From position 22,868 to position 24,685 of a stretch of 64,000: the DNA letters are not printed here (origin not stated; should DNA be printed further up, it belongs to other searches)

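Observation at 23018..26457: Endonuclease IV-like TIM barrel split by a ~300-aa coiled-coil insertion, start-coupled to a 505-aa unknown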

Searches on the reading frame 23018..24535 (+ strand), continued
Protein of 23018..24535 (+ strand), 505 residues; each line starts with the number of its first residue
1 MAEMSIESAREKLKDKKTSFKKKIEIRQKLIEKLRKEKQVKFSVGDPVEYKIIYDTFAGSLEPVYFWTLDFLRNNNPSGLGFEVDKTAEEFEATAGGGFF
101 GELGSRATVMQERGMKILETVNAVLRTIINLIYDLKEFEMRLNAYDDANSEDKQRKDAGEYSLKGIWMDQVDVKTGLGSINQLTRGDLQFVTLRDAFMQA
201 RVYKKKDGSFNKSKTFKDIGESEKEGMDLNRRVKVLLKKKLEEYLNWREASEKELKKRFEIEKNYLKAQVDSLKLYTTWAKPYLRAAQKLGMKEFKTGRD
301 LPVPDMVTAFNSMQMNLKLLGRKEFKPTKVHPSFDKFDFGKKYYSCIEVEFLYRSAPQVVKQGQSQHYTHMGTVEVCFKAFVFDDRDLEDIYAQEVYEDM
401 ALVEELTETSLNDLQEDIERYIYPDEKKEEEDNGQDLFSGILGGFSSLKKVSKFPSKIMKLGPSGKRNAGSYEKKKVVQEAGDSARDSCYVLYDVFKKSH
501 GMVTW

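Call 65: find_related_loci(query=A2, collection=genome_contigs, flank=6000)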
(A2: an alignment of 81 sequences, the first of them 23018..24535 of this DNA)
Query A2 (505 aa) in genome_contigs; peptide patterns used: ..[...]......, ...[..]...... (x = any residue, [..] = any of these).
357 stretches matched a pattern; 344 encode a relative of the query (tblastn E <= 1e-3); the best 80 are kept; 80 distinct loci.
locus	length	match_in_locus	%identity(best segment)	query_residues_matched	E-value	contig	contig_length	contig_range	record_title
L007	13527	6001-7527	72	1-505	0e+0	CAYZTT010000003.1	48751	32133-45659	MAG TPA_asm: Candidatus Woesearchaeota archaeon isolate binchicken_co141_226 genome assembly, contig: NODE_3085_length_4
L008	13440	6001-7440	64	4-505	0e+0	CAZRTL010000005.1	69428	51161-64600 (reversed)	MAG TPA_asm: Candidatus Woesearchaeota archaeon isolate binchicken_co141_573 genome assembly, contig: NODE_1552_length_6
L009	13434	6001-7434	64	5-505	0e+0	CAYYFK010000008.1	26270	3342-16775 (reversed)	MAG TPA_asm: Candidatus Woesearchaeota archaeon isolate binchicken_co97_250 genome assembly, contig: NODE_7573_length_26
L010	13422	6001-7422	63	5-505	0e+0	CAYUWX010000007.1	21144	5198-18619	MAG TPA_asm: Candidatus Woesearchaeota archaeon isolate binchicken_co141_129 genome assembly, contig: NODE_10951_length_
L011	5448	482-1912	57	6-505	0e+0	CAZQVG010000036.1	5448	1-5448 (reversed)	MAG TPA_asm: Candidatus Woesearchaeota archaeon isolate binchicken_co64_117 genome assembly, contig: NODE_10068_length_5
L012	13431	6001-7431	54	5-505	1e-178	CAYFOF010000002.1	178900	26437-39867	MAG TPA_asm: Candidatus Woesearchaeota archaeon isolate ERP019367_co1_57 genome assembly, contig: NODE_111_length_178900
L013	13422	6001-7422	53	8-505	1e-175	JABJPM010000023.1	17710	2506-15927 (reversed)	MAG: Candidatus Woesearchaeota archaeon isolate SI075_bin66 k141_1750328, whole genome shotgun sequence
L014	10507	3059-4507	52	5-505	7e-171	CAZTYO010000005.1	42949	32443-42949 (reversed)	MAG TPA_asm: Candidatus Woesearchaeota archaeon isolate SRP077602_co5_339 genome assembly, contig: NODE_4254_length_4294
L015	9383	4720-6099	52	15-505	1e-167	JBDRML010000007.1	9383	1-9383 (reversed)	MAG: Candidatus Woesearchaeota archaeon isolate MEGAHIT-group-1.829 k141_13367385, whole genome shotgun sequence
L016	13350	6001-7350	52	28-505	1e-166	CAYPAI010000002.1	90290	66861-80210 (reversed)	MAG TPA_asm: Candidatus Woesearchaeota archaeon isolate binchicken_co141_211 genome assembly, contig: NODE_849_length_90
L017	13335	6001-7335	55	34-505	6e-166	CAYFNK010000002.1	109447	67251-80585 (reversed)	MAG TPA_asm: Candidatus Woesearchaeota archaeon isolate ERP019367_co1_17 genome assembly, contig: NODE_247_length_109447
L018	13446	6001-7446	52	5-505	1e-165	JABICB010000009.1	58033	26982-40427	MAG: archaeon isolate SI048_bin40 k141_877256, whole genome shotgun sequence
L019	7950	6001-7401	52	23-505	2e-161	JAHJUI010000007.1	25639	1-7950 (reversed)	MAG: Nanoarchaeota archaeon isolate OS_PC_MetaG.mb.99 OS_PC_MetaG.mb.99_k141_147664, whole genome shotgun sequence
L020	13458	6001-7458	51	5-505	2e-161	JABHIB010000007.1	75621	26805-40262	MAG: archaeon isolate SI037_bin53 k141_553970, whole genome shotgun sequence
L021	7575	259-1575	56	40-505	4e-161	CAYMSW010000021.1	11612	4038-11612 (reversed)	MAG TPA_asm: Candidatus Woesearchaeota archaeon isolate SRP077602_co7_458 genome assembly, contig: NODE_25620_length_116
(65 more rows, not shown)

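Call 67: search_protein_representatives(alignment_id=A2)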
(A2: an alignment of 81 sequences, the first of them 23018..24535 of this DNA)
Query: 81 sequences, 496 profile positions. Proteins with E-value up to 0.001 (for the whole library): 810; up to 1e-10: 525; up to 1e-30: 283. The best 150 are listed.
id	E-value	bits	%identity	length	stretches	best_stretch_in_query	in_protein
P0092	4.6e-214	728.3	-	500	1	2-496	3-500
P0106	1.9e-203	693.3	-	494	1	1-496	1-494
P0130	1.6e-197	673.7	-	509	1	3-496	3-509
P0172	2.5e-192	656.6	-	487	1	2-496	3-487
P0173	8.1e-186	635.2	-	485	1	48-496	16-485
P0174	2.7e-179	613.6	-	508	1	3-496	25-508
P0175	2.0e-171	587.7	-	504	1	6-495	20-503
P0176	6.8e-170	582.6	-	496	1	8-496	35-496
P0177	1.3e-165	568.5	-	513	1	4-495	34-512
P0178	6.7e-156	536.5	-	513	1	16-495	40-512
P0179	1.2e-152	525.7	-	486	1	6-488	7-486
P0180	4.0e-147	507.5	-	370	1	82-454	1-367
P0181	2.0e-144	498.6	-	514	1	24-495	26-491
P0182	7.2e-138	477.0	-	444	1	52-496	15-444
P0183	1.3e-137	476.1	-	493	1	33-496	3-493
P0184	3.9e-136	471.3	-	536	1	56-495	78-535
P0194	7.8e-124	430.7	-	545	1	54-494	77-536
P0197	3.7e-122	425.2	-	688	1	56-495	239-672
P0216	5.4e-108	378.4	-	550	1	29-496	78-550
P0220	2.0e-103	363.4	-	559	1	31-495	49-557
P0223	1.2e-102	360.8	-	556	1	54-490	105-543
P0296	6.6e-60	219.8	-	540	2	41-473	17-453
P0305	2.3e-58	214.8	-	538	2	56-469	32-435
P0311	7.0e-58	213.2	-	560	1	68-488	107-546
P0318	1.4e-56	208.8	-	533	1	61-496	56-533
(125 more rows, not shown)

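Call 68: search_protein_families(library=pfam, proteins=[P0197, P0311, P0223, P0216, P0184, P0194, P0220, P0296, P0305, P0318], max_evalue=0.01)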
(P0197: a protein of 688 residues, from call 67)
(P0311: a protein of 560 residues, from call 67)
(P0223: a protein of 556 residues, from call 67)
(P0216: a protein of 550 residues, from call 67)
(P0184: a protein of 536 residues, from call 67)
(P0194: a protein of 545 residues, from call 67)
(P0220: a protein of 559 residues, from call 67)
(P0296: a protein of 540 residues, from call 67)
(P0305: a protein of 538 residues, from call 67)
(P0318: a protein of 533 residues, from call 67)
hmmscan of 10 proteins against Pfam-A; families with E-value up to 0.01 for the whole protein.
P0197 (688 aa): 0 families

P0311 (560 aa): 0 families

P0223 (556 aa): 0 families

P0216 (550 aa): 0 families

P0184 (536 aa): 0 families

P0194 (545 aa): 0 families

P0220 (559 aa): 0 families

P0296 (540 aa): 0 families

P0305 (538 aa): 0 families

P0318 (533 aa): 1 family
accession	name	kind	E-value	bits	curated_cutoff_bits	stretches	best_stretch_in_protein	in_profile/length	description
PF00120.29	Gln-synt_C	-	0.005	16.4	24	0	231-274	280-322/344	Glutamine synthetase, catalytic domain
